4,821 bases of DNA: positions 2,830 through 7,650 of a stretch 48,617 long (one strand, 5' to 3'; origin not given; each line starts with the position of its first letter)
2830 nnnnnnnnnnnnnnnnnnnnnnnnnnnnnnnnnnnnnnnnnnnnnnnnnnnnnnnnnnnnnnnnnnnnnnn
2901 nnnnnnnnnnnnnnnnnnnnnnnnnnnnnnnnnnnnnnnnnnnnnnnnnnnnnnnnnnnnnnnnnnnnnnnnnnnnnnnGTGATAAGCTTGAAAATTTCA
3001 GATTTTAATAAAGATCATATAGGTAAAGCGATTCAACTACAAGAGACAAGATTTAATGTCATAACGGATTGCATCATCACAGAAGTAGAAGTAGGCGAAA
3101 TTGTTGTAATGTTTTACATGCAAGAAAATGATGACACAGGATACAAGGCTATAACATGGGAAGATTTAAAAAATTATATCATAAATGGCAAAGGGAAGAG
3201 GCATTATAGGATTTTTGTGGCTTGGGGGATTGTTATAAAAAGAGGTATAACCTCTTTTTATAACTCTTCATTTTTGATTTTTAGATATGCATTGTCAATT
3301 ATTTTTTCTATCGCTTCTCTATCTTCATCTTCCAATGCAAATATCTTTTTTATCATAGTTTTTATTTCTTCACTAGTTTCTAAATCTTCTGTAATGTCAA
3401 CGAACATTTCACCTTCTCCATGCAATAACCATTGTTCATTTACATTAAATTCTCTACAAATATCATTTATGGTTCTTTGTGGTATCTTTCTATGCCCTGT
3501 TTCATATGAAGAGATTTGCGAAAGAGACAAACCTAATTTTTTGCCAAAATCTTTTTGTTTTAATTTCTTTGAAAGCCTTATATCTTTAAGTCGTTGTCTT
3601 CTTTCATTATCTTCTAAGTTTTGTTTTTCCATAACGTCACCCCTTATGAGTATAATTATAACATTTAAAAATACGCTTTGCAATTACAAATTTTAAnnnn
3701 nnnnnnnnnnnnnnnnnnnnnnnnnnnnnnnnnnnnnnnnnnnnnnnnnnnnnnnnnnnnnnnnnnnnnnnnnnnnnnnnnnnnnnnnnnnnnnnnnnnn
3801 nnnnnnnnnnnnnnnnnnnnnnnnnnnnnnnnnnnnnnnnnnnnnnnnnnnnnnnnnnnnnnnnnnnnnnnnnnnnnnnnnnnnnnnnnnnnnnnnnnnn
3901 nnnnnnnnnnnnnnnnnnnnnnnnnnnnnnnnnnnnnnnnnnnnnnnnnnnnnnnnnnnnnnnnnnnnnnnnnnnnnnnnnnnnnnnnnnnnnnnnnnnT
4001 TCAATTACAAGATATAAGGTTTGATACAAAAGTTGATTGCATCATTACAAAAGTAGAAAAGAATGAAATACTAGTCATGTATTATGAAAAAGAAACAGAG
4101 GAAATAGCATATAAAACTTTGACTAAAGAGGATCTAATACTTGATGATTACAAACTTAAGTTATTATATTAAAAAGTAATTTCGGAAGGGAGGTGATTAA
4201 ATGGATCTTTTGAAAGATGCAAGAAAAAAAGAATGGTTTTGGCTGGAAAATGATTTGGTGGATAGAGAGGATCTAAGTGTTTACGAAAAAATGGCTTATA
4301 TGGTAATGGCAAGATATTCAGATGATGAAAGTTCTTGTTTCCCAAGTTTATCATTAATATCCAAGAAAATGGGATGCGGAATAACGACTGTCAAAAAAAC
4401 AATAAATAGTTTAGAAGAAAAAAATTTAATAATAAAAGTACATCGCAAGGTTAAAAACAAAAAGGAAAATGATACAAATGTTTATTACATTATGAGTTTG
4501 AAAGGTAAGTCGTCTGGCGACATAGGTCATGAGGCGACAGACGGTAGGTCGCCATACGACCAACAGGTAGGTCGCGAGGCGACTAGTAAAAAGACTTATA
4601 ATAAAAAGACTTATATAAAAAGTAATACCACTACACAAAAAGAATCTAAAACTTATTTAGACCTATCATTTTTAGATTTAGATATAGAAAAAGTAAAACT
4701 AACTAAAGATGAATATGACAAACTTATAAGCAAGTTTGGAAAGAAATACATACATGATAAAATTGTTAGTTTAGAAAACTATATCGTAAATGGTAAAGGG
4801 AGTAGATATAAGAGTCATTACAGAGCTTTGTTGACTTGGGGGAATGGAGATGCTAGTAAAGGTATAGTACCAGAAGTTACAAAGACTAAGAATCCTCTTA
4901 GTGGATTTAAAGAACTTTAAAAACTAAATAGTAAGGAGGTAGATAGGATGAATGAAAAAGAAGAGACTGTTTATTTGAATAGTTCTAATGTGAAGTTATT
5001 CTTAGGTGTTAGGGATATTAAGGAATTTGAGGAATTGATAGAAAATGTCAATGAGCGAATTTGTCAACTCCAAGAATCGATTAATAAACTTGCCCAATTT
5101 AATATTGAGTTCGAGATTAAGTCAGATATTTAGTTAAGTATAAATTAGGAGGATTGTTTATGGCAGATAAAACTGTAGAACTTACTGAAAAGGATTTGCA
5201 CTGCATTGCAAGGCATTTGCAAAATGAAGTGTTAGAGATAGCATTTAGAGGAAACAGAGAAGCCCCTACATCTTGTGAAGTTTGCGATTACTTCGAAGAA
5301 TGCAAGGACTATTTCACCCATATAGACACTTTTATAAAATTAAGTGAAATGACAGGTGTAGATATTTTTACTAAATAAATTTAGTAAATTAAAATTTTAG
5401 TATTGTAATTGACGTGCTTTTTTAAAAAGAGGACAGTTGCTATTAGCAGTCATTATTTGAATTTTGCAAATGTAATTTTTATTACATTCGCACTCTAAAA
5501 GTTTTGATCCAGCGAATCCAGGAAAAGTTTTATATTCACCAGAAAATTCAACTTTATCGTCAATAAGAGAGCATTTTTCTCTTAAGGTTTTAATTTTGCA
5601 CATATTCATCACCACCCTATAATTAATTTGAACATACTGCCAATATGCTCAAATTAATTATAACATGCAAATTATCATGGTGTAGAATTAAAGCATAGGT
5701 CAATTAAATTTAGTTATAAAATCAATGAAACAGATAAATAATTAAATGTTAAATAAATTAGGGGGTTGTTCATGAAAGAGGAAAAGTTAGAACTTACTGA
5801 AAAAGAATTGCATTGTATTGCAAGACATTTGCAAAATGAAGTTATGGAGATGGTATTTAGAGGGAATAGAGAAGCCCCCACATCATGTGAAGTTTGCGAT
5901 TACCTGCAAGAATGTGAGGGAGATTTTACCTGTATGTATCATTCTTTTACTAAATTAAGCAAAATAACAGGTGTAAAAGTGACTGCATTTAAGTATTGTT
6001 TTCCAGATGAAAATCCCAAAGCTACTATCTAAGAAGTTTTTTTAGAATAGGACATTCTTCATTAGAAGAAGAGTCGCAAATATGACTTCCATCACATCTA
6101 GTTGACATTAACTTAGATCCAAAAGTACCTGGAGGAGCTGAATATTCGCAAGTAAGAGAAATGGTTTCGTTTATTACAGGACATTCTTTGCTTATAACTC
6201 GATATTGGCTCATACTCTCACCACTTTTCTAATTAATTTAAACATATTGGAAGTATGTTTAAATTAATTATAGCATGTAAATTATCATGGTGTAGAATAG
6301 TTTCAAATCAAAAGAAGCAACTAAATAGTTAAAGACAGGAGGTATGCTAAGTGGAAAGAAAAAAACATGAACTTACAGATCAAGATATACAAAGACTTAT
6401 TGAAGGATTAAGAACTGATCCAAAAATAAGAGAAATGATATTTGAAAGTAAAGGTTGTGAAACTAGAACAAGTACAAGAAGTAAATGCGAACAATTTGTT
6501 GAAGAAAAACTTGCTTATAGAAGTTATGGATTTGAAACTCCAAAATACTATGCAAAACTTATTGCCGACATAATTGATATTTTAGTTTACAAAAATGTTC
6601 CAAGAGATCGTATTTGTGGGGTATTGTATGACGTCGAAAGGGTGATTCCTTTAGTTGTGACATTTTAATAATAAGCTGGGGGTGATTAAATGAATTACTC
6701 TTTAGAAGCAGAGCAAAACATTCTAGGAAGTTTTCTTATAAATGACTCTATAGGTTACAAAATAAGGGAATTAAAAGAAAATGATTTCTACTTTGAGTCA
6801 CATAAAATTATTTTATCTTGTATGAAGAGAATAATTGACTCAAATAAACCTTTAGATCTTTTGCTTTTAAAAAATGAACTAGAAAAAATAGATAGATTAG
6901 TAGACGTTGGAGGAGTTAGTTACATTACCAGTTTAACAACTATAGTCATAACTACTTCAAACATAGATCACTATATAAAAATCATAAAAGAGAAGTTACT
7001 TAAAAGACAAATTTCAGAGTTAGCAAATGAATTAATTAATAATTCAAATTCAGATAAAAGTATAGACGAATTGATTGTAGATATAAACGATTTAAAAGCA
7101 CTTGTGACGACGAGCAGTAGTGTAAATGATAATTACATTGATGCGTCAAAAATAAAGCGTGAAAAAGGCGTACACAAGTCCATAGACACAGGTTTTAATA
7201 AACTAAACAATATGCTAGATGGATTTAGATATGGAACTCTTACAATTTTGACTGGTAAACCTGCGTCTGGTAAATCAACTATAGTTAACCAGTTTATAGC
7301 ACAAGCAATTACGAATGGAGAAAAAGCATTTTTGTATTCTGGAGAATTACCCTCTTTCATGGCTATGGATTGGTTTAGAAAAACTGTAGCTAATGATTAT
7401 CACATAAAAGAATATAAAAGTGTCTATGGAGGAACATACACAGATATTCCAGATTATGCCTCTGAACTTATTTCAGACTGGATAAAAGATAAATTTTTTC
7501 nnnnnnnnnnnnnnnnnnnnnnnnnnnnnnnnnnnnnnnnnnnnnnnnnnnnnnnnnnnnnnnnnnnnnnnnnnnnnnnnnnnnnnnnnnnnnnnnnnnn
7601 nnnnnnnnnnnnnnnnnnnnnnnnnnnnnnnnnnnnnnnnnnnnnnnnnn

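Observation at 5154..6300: Tandem duplicated convergent two-gene cassette (A: ~74-88 aa; B: Cys-rich ~62-68 aa) with a conserved dyad whose arms changed symmetrically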

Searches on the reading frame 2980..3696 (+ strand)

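Call 5: search_protein_families(library=pfam, proteins=[window:2980-3696:+], max_evalue=1)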
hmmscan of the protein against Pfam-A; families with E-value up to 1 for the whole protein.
window:2980-3696:+ (238 aa): 0 families

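Call 6: search_protein_families(library=phrogs, proteins=[window:2980-3696:+], max_evalue=1)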
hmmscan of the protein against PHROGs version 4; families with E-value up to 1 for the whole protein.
window:2980-3696:+ (238 aa): 2 families
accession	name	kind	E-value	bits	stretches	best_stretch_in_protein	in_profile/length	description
phrog_1564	-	unknown function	1.4e-15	57.9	1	5-65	3-63/72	-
phrog_13677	-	unknown function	0.16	12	1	15-60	204-246/273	-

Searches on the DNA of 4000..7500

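Call 28: search_rna_families(source=window, start=4000, end=7500, threshold=evalue, max_evalue=1)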
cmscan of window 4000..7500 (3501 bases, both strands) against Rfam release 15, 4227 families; matches with E-value up to 1: 3.
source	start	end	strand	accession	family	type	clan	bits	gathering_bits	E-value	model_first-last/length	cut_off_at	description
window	6212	6282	-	RF04158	mir-568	Gene; miRNA;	-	25.4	75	0.42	1-93/93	no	mir-568 microRNA precursor family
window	5610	5669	-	RF03709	MIR1878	Gene; miRNA;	-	22.5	70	0.63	1-100/100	no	MIR1878 microRNA precursor family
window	5960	6056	-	RF01673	PhrS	Gene; sRNA;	-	18.2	37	0.15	1-212/212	no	PhrS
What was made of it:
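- On Structured RNA element (Rfam): Only sub-threshold chance hits at E 0.15-0.63 (call 28).
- Tried and rejected: Rfam gave only chance hits (call 28).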

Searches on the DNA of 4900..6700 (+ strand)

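Call 7: search_dna_similar(query=window:4900-6700:+, collection=phages, mode=distant, max_rows=40)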
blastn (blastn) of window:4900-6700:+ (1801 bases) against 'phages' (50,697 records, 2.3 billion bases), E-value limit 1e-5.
No match.

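Call 58: search_dna_similar(query=window:4900-6700:+, collection=plasmids, mode=distant, max_rows=25)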
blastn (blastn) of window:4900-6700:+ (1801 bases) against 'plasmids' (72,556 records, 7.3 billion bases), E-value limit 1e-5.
Records with a match: 11; places in all: 25; records where one place covers at least 80% of the query: 9.
Best place of each record, by identity: 95-99% 6; 90-95% 1; 80-90% 4.
By first word of the organism name: Clostridioides 11.
By predicted mobility (MOB-suite, as given by PLSDB): non-mobilizable 11.
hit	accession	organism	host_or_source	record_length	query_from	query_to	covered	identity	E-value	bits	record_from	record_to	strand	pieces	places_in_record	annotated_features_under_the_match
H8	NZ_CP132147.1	Clostridioides difficile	Homo sapiens,whole organism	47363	1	1801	100%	98.8%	0e+0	3142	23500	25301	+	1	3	hypothetical protein (x5) | helix-turn-helix domain-containing protein | DnaB-like helicase N-terminal domain-containing protein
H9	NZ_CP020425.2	Clostridioides difficile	ATCC strain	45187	1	1801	100%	98.7%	0e+0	3138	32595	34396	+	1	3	hypothetical protein (x5) | helix-turn-helix domain-containing protein | DnaB-like helicase N-terminal domain-containing protein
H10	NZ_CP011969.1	Clostridioides difficile ATCC 9689 = DSM 1296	Homo sapiens,cell culture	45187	1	1801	100%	98.7%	0e+0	3138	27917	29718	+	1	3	hypothetical protein (x5) | helix-turn-helix domain-containing protein | DnaB-like helicase N-terminal domain-containing protein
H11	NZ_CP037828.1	Clostridioides difficile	Homo sapiens,feces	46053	1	1801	100%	97.9%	0e+0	3078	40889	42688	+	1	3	hypothetical protein (x6) | helix-turn-helix domain-containing protein | DnaB-like helicase N-terminal domain-containing protein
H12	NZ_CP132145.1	Clostridioides difficile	Homo sapiens,whole organism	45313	1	1801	100%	97.8%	0e+0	3065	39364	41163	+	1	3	hypothetical protein (x6) | helix-turn-helix domain-containing protein | DnaB-like helicase N-terminal domain-containing protein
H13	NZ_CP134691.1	Clostridioides difficile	whole organism,horse faeces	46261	1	1801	100%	97.8%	0e+0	3065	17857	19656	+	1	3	hypothetical protein (x6) | helix-turn-helix domain-containing protein | DnaB-like helicase N-terminal domain-containing protein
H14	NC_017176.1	Clostridioides difficile BI1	Homo sapiens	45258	1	1801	97%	88.4%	0e+0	2220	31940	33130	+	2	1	hypothetical protein (x4) | helix-turn-helix domain-containing protein | DnaB-like helicase N-terminal domain-containing protein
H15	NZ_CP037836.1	Clostridioides difficile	Homo sapiens,feces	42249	1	1438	80%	94.7%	0e+0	2242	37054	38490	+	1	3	hypothetical protein (x4) | helix-turn-helix domain-containing protein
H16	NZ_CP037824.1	Clostridioides difficile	Homo sapiens,feces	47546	254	1801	83%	86.5%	0e+0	1780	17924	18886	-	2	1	hypothetical protein (x3) | DnaB-like helicase N-terminal domain-containing protein | helix-turn-helix domain-containing protein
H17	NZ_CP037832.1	Clostridioides difficile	Homo sapiens,feces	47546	254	1801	83%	86.5%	0e+0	1780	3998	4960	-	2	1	hypothetical protein (x3) | DnaB-like helicase N-terminal domain-containing protein | helix-turn-helix domain-containing protein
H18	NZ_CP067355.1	Clostridioides sp. ES-S-0173-01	soil,soil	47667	1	1801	63%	86.6%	4e-103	1359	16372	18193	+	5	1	hypothetical protein (x4) | helix-turn-helix domain-containing protein | DnaB-like helicase N-terminal domain-containing protein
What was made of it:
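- The element is an extrachromosomal phage-plasmid (call 58).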

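Call 59: get_annotated_region(hit=H18, flank=1500)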
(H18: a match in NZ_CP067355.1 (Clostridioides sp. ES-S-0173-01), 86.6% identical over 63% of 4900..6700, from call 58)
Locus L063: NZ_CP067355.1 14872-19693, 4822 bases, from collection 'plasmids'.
description: Clostridioides sp. ES-S-0173-01 plasmid pESS17301c, complete sequence
organism: Clostridioides sp. ES-S-0173-01 (NCBI taxid 2770786)
taxonomy: Bacteria; Bacillota; Clostridia; Peptostreptococcales; Peptostreptococcaceae; Clostridioides; Clostridioides sp. ES-S-0173-01
host: -; source: soil,soil; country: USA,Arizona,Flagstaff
typing (MOB-suite, as given by PLSDB): non-mobilizable
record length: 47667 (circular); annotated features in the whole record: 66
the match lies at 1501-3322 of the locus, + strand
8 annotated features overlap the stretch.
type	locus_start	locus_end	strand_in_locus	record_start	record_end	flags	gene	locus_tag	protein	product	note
CDS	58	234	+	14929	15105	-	-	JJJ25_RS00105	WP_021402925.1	hypothetical protein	-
CDS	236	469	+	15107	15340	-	-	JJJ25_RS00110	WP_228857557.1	hypothetical protein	-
CDS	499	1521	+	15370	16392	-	-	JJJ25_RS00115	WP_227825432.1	helix-turn-helix domain-containing protein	-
CDS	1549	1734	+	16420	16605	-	-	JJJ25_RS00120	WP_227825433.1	hypothetical protein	-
CDS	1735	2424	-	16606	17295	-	-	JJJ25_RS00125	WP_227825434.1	hypothetical protein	-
CDS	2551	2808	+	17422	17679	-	-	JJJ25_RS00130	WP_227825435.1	hypothetical protein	-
CDS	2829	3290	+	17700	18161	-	-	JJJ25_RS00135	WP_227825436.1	hypothetical protein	-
CDS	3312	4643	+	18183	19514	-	-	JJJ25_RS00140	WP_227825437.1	DnaB-like helicase N-terminal domain-containing protein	GO:0006260 - DNA replication [Evidence IEA]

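Call 60: get_annotated_region(hit=H10, flank=1000)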
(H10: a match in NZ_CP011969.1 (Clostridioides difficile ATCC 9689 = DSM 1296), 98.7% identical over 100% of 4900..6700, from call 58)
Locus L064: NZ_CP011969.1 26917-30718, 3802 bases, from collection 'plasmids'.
description: Clostridioides difficile ATCC 9689 = DSM 1296 strain DSM 1296T plasmid unnamed, complete sequence
organism: Clostridioides difficile ATCC 9689 = DSM 1296 (NCBI taxid 1121308)
taxonomy: Bacteria; Bacillota; Clostridia; Peptostreptococcales; Peptostreptococcaceae; Clostridioides; Clostridioides difficile; Clostridioides difficile ATCC 9689 = DSM 1296
host: -; source: Homo sapiens,cell culture; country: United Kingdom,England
typing (MOB-suite, as given by PLSDB): non-mobilizable
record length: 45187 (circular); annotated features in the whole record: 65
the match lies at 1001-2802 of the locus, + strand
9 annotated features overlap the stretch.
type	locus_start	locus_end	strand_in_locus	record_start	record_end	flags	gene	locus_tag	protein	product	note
CDS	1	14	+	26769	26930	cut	-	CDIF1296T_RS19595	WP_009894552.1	hypothetical protein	-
CDS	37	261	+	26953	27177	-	-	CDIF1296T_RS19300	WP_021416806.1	hypothetical protein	-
CDS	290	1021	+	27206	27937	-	-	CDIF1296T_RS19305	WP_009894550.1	helix-turn-helix domain-containing protein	-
CDS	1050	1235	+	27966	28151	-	-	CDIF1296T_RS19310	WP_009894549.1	hypothetical protein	-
CDS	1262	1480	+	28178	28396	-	-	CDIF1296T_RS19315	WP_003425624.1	hypothetical protein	-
CDS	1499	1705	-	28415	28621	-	-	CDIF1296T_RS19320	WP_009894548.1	hypothetical protein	-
CDS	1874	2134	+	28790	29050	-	-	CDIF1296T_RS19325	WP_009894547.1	hypothetical protein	-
CDS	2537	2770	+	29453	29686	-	-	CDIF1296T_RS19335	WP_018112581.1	hypothetical protein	-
CDS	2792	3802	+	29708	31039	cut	-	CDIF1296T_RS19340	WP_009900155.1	DnaB-like helicase N-terminal domain-containing protein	GO:0006260 - DNA replication [Evidence IEA]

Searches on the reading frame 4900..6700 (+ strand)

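Call 62: search_protein_families(library=pfam, proteins=[L063:1735-2424:-, L063:2551-2808:+, L063:2829-3290:+], max_evalue=0.01)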
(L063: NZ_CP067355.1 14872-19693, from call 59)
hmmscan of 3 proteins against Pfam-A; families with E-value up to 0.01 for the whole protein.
L063:1735-2424:- (229 aa): 1 family
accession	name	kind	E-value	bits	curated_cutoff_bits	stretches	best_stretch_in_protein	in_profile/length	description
PF13643.11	DUF4145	-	0.00075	20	23.1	1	128-203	13-83/88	Domain of unknown function (DUF4145)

L063:2551-2808:+ (85 aa): 0 families

L063:2829-3290:+ (153 aa): 0 families

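Call 64: search_protein_families(library=padloc, proteins=[L063:1735-2424:-], max_evalue=0.1)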
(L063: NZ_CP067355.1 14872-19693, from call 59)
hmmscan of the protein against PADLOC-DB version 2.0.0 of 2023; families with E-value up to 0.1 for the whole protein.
L063:1735-2424:- (229 aa): 0 families

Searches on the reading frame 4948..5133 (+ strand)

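Call 5: search_protein_families(library=pfam, proteins=[window:4948-5133:+], max_evalue=1)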
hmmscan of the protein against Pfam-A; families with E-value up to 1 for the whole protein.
window:4948-5133:+ (61 aa): 1 family
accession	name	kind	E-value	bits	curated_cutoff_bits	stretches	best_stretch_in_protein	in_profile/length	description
PF04326.19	SLFN_AlbA_2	-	0.029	15.3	25.3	1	9-58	27-76/118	Schlafen, AlbA_2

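Call 6: search_protein_families(library=phrogs, proteins=[window:4948-5133:+], max_evalue=1)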
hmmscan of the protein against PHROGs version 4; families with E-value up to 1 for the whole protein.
window:4948-5133:+ (61 aa): 8 families
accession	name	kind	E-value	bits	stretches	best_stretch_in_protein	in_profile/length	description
phrog_3882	-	unknown function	7.3e-29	100.4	1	11-61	1-51/51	-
phrog_6383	-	unknown function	0.0015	19.7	1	11-60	4-53/56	-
phrog_31342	-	unknown function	0.0025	18.7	1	51-60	8-17/25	-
phrog_257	-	tail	0.011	15.9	1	20-55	136-171/508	minor tail protein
phrog_32236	-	unknown function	0.02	15.9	1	18-59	9-48/53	-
phrog_1863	-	unknown function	0.025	15.5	1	21-48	53-84/97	-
phrog_1889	-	head and packaging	0.16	12.4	1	19-59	197-237/276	terminase small subunit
phrog_29684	-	unknown function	0.81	11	0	24-45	14-42/85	-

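Call 50: search_protein_families(library=padloc, proteins=[window:4948-5133:+], max_evalue=1)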
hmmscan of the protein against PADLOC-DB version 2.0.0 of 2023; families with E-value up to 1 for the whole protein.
window:4948-5133:+ (61 aa): 0 families

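Call 51: search_protein_families(library=ncbifam, proteins=[window:4948-5133:+], max_evalue=1)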
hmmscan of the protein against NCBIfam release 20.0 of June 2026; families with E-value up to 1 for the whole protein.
window:4948-5133:+ (61 aa): 0 families
